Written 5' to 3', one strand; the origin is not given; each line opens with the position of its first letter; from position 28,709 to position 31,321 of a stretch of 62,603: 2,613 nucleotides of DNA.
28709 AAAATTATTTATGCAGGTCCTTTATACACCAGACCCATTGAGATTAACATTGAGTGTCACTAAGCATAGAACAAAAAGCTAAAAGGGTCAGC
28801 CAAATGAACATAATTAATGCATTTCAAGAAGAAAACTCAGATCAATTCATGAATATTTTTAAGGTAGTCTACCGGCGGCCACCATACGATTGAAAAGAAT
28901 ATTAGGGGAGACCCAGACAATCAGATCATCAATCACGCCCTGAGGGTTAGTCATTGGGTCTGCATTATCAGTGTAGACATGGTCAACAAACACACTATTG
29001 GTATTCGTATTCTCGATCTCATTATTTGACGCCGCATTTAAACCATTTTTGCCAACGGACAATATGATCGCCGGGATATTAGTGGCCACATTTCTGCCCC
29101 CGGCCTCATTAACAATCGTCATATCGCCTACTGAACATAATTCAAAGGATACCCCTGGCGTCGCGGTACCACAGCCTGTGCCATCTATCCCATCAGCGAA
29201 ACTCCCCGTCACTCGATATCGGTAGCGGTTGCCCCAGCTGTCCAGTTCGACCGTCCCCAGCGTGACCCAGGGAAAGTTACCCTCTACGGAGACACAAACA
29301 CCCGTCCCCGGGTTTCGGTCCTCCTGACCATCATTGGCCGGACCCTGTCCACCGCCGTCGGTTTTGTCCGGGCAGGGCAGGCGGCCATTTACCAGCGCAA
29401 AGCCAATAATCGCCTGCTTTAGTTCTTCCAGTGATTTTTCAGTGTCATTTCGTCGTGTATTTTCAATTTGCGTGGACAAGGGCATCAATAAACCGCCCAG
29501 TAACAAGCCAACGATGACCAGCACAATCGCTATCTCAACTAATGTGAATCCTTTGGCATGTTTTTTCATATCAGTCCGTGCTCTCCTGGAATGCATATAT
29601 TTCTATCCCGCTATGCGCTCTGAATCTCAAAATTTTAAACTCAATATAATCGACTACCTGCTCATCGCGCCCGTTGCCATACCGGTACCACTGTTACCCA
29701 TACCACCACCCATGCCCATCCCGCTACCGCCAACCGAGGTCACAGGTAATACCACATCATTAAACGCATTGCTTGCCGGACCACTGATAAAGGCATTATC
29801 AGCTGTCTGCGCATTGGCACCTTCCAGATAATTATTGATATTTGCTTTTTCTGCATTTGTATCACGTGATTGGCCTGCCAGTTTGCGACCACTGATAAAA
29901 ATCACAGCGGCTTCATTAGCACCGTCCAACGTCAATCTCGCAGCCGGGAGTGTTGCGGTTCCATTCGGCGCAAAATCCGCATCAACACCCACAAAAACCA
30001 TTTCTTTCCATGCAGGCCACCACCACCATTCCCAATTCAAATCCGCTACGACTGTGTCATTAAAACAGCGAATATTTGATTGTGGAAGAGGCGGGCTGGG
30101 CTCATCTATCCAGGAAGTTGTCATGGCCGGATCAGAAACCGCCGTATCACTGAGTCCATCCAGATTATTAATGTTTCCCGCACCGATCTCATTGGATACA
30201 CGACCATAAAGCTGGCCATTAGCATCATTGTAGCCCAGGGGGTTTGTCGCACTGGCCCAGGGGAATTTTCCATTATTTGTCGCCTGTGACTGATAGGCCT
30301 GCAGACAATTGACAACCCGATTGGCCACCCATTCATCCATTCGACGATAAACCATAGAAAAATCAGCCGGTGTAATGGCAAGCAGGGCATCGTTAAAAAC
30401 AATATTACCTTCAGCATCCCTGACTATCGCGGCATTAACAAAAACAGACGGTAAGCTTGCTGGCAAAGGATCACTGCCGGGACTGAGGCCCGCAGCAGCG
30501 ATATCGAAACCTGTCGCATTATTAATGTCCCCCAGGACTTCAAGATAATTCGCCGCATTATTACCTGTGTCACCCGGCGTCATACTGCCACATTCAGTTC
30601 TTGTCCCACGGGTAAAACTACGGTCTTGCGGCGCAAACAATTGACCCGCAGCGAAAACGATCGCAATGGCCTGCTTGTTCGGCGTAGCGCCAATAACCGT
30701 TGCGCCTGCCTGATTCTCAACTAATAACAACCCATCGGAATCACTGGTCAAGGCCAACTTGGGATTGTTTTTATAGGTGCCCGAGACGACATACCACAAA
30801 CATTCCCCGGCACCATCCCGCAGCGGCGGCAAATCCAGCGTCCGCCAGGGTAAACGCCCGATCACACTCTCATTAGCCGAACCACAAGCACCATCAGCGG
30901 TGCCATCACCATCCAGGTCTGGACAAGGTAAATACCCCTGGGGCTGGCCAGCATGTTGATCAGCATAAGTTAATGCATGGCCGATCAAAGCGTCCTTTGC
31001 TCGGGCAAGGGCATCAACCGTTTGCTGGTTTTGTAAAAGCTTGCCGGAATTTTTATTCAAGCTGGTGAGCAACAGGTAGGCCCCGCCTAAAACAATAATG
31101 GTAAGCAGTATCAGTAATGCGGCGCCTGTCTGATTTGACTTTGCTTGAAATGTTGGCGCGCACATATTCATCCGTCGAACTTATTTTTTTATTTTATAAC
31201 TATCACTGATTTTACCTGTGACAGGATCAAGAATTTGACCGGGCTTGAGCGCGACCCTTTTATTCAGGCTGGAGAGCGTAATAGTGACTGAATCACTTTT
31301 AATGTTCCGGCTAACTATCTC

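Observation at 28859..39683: Compact nine-gene MSHA-like type IV filament operon with rearranged and reduced gene content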

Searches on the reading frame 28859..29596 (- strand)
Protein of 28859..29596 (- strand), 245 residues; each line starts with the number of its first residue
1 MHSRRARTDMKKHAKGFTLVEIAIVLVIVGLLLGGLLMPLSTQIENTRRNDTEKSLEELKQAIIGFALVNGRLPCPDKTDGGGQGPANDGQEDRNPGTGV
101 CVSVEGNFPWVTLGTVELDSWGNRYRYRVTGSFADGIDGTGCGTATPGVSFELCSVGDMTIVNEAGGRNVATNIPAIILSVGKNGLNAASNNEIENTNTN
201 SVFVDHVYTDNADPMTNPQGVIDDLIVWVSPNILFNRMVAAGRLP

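Call 4: search_protein_families(library=pfam, proteins=[window:28859-29596:-], max_evalue=0.1)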
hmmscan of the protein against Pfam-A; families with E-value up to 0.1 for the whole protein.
window:28859-29596:- (245 aa): 2 families
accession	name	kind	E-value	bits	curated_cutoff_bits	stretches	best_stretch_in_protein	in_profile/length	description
PF07963.17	N_methyl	-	5.7e-07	29.3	21.2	1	12-37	2-27/27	Prokaryotic N-terminal methylation motif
PF08334.16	T2SSG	-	0.0055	17.2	21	0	115-133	64-82/108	Type II secretion system (T2SS), protein G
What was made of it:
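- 28859..29596 (-): Canonical type IV prepilin (KG|FTLVE, Glu5 present); inferred major filament subunit. N_methyl 5.7e-7 (call 4).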

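Call 5: search_protein_families(library=ncbifam, proteins=[window:28859-29596:-], max_evalue=0.1)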
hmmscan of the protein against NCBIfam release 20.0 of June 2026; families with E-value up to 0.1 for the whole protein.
window:28859-29596:- (245 aa): 7 families
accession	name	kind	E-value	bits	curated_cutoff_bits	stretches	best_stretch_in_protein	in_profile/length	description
TIGR01710.1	typeII_sec_gspG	equivalog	1e-10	41.8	88.85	1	15-132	1-106/134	type II secretion system major pseudopilin GspG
TIGR01708.2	typeII_sec_gspH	equivalog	1.3e-05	25.2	80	1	15-54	2-41/169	type II secretion system minor pseudopilin GspH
TIGR02532.1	IV_pilin_GFxxxE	domain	0.00011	21.9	16.3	1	15-36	2-23/24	prepilin-type N-terminal cleavage/methylation domain-containing protein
NF040999.1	pilin_ComGC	equivalog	0.0016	18.6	75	1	15-34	2-21/84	competence type IV pilus major pilin ComGC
NF041013.1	T4P_ComGE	equivalog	0.012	15.7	49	1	13-62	2-52/83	competence type IV pilus minor pilin ComGE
NF038304.1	EPS_HpsC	equivalog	0.057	13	200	0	7-55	13-60/318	hormogonium polysaccharide secretion pseudopilin HpsC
NF040982.1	ComGD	equivalog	0.06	13.8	70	1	15-55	2-42/139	competence type IV pilus minor pilin ComGD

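Call 102: search_solved_structures(query=A8, max_evalue=1, show_alignments=2)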
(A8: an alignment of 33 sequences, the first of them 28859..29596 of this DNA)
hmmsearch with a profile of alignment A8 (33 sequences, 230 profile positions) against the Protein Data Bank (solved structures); distinct sequences matched with E-value up to 1: 18.
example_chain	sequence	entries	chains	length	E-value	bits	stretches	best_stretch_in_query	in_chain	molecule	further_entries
9egp_A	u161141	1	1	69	2.1e-05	27.9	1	4-61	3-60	Geopilin domain 1 protein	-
6xxe_A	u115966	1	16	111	4.5e-05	26.8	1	12-89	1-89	Uncharacterized protein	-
7tgg_A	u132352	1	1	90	5.1e-05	26.6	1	4-58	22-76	Geopilin domain 1 protein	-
8qqj_J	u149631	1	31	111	5.4e-05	26.5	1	12-89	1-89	Type IV narrow pilus major component PilA5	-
5wda_A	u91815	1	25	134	8.6e-05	25.9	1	12-73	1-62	General secretion pathway protein G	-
9laa_A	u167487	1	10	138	0.00043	23.6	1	3-34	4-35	Type IV pilin protein PilA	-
9lab_B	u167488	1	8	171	0.003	20.8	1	7-30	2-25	MSHA major pilin subunit MshA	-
2hi2_A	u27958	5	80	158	0.0056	19.9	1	12-81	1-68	Fimbrial protein | PilA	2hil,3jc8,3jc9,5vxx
1ay2_A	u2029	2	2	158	0.0058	19.9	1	12-82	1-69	TYPE 4 PILIN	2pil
2m7g_A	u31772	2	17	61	0.0098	19.1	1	12-58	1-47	Geopilin domain 1 protein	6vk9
5kua_A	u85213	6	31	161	0.01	19.1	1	12-81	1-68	pilin | Neisseria meningitidis PilE variant SB-GATDH | Neisseria meningitidis PilE, SB-DATDH variant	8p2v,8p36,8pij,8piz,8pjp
8p3b_A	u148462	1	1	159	0.014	18.6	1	12-79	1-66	Fimbrial protein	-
8tj2_C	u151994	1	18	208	0.034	17.4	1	12-52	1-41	Type IV major pilin protein PilA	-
6xxd_A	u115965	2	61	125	0.044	17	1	12-53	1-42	PilA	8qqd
8uhf_A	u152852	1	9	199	0.049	16.9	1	13-59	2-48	Toxin co-regulated pilin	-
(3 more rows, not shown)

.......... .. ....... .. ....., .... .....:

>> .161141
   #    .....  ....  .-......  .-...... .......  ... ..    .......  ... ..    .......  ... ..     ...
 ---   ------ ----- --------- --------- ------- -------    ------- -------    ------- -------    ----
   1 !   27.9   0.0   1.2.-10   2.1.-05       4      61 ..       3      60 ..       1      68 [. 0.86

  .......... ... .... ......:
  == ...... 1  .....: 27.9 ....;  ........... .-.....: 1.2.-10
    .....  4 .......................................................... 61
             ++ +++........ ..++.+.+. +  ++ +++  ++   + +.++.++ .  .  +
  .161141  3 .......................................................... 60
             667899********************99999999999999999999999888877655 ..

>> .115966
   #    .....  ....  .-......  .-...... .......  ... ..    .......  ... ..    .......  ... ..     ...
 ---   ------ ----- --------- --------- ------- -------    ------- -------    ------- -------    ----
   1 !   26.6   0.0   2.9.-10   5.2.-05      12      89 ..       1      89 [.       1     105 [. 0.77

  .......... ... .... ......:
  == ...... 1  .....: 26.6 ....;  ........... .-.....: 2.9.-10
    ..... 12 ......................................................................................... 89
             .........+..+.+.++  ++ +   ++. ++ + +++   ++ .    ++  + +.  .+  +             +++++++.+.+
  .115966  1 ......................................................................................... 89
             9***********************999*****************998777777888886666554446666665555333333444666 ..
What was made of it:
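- The GspG similarity is confined to the alpha1 helix shared by all pilins (call 102).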

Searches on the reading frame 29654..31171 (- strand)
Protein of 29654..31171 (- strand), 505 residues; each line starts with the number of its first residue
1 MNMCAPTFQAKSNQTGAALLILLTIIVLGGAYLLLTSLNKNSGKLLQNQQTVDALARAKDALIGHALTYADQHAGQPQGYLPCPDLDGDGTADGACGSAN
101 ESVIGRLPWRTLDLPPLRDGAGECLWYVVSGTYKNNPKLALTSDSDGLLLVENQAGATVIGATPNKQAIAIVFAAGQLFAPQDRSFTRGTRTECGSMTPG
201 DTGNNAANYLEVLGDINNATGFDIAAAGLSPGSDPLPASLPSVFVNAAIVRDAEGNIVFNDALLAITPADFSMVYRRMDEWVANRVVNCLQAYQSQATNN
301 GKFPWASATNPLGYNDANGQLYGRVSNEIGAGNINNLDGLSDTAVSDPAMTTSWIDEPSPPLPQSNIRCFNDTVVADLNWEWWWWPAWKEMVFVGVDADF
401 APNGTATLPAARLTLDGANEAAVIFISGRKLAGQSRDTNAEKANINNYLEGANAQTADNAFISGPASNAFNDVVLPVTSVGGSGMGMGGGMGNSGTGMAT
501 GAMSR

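Call 4: search_protein_families(library=pfam, proteins=[window:29654-31171:-], max_evalue=0.1)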
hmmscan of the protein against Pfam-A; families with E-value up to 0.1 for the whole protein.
window:29654-31171:- (505 aa): 0 families

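Call 5: search_protein_families(library=ncbifam, proteins=[window:29654-31171:-], max_evalue=0.1)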
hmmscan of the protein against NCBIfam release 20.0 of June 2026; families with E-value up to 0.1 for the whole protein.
window:29654-31171:- (505 aa): 0 families

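Call 57: find_homologous_proteins(query=window:29654-31171:-)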
Query window:29654-31171:- (505 aa): 988 proteins with E <= 0.001 among 8000 candidates; the best 120 are listed.
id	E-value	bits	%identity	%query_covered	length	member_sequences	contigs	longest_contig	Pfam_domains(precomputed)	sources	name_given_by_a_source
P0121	0.0e+0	1031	90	100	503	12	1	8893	-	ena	-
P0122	5.7e-192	657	60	93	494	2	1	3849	-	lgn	-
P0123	1.2e-191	656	62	96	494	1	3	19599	-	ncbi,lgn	-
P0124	9.5e-186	636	60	96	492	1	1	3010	-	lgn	-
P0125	1.4e-180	619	59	89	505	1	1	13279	-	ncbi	-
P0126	1.4e-132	461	48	93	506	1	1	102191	-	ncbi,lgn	-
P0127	2.4e-129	450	49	93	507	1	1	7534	-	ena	-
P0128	7.9e-129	449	48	92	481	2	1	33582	-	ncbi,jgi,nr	ncbi:MAG: hypothetical protein GXP19_09110 [Gammaproteobacteria bacterium]|nr:hypothetical protein [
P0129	3.4e-126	440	48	97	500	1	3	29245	-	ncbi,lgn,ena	-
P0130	2.8e-125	437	47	92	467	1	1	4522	-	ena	-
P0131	3.0e-125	437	45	94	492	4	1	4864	-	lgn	-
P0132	3.1e-123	430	46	91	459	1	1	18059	-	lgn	-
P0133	5.4e-123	429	47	91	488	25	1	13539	-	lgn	-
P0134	8.7e-121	422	46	88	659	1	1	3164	-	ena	-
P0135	1.1e-120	422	47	91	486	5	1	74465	-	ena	-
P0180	2.5e-86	308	46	57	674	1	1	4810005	-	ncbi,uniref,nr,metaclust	ncbi:hypothetical protein THII_2073 [Thioploca ingrica]|uniref:Uncharacterized protein n=1 Tax=Thiop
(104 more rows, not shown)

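Call 69: predict_structure(alignment_id=A4)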
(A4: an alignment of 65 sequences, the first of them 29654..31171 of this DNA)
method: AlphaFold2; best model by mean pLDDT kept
length: 505 residues; sequences in the alignment: 65
mean_pLDDT: 89.4   pTM: 0.86
mean pLDDT of the five models: 89.4, 88.7, 88.5, 87.9, 87.4
residues with pLDDT >= 90: 383; 70-90: 62; 50-70: 29; < 50: 31
segments of 3 or more residues with pLDDT < 50: 1-3, 334-336, 483-505
pLDDT, mean of each block of 10 residues (from residue 1): 51 66 89 86 93 98 98 92 98 95 98 98 98 95 97 98 97 97 96 97 97 98 97 98 98 97 98 97 95 95 94 91 84 58 95 84 74 80 92 97 90 95 97 95 96 93 96 90 44 41 37
secondary structure, 60 per line:
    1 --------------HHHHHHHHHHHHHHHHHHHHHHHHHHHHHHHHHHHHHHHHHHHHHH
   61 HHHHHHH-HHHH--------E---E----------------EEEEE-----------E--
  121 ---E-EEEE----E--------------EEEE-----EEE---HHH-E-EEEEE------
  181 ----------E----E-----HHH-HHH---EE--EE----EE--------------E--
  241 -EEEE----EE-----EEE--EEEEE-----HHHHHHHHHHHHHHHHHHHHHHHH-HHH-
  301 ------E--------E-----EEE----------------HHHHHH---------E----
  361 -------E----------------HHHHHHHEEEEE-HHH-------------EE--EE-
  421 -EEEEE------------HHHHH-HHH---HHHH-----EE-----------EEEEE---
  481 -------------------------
elements in order: H15-67 H69-72 E102-106 E126-129 E149-152 E158-160 E170-174 E242-245 E257-259 E262-266 H272-295 E322-324 H341-346 H385-391 E392-396 E422-426 H439-443 H451-454 E473-477
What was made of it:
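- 29654..31171 (-): Large Glu5-less pilin-like protein (QTG|AALLILL...); inferred tip or initiator subunit with a head of unmatched fold, six invariant Cys, a WWWW motif and a disordered Gly/Met tail. AlphaFold2 pLDDT 89.4, pTM 0.86, with alpha1 spanning 15-67 (call 69).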

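Call 73: fold_search(model_id=the predicted structure, library=pdb)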
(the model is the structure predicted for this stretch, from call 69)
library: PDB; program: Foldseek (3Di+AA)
matches with E <= 10: 28; with E <= 0.001: 0
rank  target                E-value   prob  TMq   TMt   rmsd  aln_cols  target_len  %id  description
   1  4i0y                  4.8e+00  0.01  0.09  0.10  17.4       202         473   12  CRYSTAL STRUCTURE OF RABBIT RYANODINE RECEPTOR 1 (RESIDUES 1-536) DISEASE MUTANT C36R (released 2013-02-20)
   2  2mks_MODEL_1_A        5.4e+00  0.01  0.04  0.14   6.6        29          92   28  NMR structure of the RRM domain of RBMX from homo sapiens (released 2014-03-12)
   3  8b6h_DW               5.4e+00  0.01  0.07  0.10  17.4       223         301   15  Cryo-EM structure of cytochrome c oxidase dimer (complex IV) from respiratory supercomplex of Tetrahymena thermophila (released 2023-03-29)
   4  8a98_SY               6.1e+00  0.01  0.04  0.16  15.4        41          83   15  CRYO-EM STRUCTURE OF LEISHMANIA MAJOR 80S RIBOSOME : snoRNA MUTANT (released 2023-10-11)
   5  5xox_A                6.5e+00  0.02  0.05  0.09  19.0        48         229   12  Crystal structure of tRNA(His) guanylyltranserase from Saccharomyces cerevisiae (released 2017-07-12)
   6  4i2s                  6.5e+00  0.01  0.09  0.09  17.3       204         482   12  Crystal structure of rabbit ryanodine receptor 1 (residues 1-536) disease mutant I404M (released 2013-02-20)
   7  7t65_A                6.5e+00  0.01  0.10  0.02  16.1       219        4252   14  Rabbit RyR1 disease mutant Y523S in complex with FKBP12.6 embedded in lipidic nanodisc in the open state (released 2022-07-20)
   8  8r6f_V                6.9e+00  0.03  0.04  0.21  15.9        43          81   14  CryoEM structure of wheat 40S ribosomal subunit, body domain (released 2023-12-27)
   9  9h3g_BW               6.9e+00  0.01  0.04  0.16  15.4        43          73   19  Structure of the Arabidopsis thaliana 80S ribosome in complex with P- and E-site tRNAs and mRNA (released 2026-02-04)
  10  3mev_B                6.9e+00  0.01  0.05  0.11  12.1        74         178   18  Crystal structure of SGF29 in complex with R2AK4me3 (released 2010-04-28)
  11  4i6i                  6.9e+00  0.00  0.08  0.09  16.8       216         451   13  Crystal structure of rabbit ryanodine receptor 1 (residues 1-559) disease mutant R45C (released 2013-02-20)
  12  4s20_D                6.9e+00  0.00  0.05  0.03  19.9       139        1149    8  Structural basis for transcription reactivation by RapA (released 2015-02-04)
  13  4i1e                  7.4e+00  0.00  0.09  0.10  16.9       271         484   11  Crystal structure of Rabbit Ryanodine Receptor 1 (residues 1-536) disease mutant G249R (released 2013-02-20)
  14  6bws_A                7.8e+00  0.02  0.04  0.12  11.6        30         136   13  Crystal structure of Efga from Methylobacterium extorquens (released 2019-01-16)
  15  6v3f_A                7.8e+00  0.02  0.06  0.03  28.4       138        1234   16  Structure of NPC1-like intracellular cholesterol transporter 1 (NPC1L1) (released 2020-07-01)
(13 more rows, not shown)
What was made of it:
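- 29654..31171 (-): Foldseek against the PDB gives a best E of 4.8 (call 73).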

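Call 88: find_encoding_contigs(protein=P0180, flank=10000, max_places=1)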
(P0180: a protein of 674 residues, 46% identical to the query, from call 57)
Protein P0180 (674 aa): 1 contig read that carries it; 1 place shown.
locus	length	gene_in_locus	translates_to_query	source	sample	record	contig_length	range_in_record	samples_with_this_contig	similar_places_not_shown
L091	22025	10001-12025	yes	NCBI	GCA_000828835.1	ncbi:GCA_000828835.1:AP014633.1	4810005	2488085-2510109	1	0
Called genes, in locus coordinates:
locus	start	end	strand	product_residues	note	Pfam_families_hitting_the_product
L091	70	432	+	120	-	PF03259:Robl_LC7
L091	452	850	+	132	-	PF13682:CZB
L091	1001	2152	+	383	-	-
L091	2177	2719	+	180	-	PF00071:Ras (weak), PF03029:ATP_bind_1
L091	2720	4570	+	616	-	-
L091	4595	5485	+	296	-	PF03279:Lip_A_acyltrans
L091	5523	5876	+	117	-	-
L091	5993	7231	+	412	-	PF28597:T2SSF_N, PF00482:T2SSF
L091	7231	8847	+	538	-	-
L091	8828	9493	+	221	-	-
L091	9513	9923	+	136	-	-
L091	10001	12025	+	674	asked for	-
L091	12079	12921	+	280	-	PF07963:N_methyl (weak)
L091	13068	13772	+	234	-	-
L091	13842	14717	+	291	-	-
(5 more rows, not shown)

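Call 103: search_solved_structures(query=A4, max_evalue=1)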
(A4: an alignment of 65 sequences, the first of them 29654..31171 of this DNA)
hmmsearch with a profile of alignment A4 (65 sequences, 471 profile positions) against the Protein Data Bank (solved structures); distinct sequences matched with E-value up to 1: 2.
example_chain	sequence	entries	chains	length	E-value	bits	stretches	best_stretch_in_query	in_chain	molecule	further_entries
6xjw_C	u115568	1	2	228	0.38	12.7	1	294-384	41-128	Fab HAVx Heavy Chain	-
6mwn_C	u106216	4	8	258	0.49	12.3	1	294-384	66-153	Fab HAVx Heavy Chain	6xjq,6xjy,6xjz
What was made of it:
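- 29654..31171 (-): No PDB sequence match (call 103).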
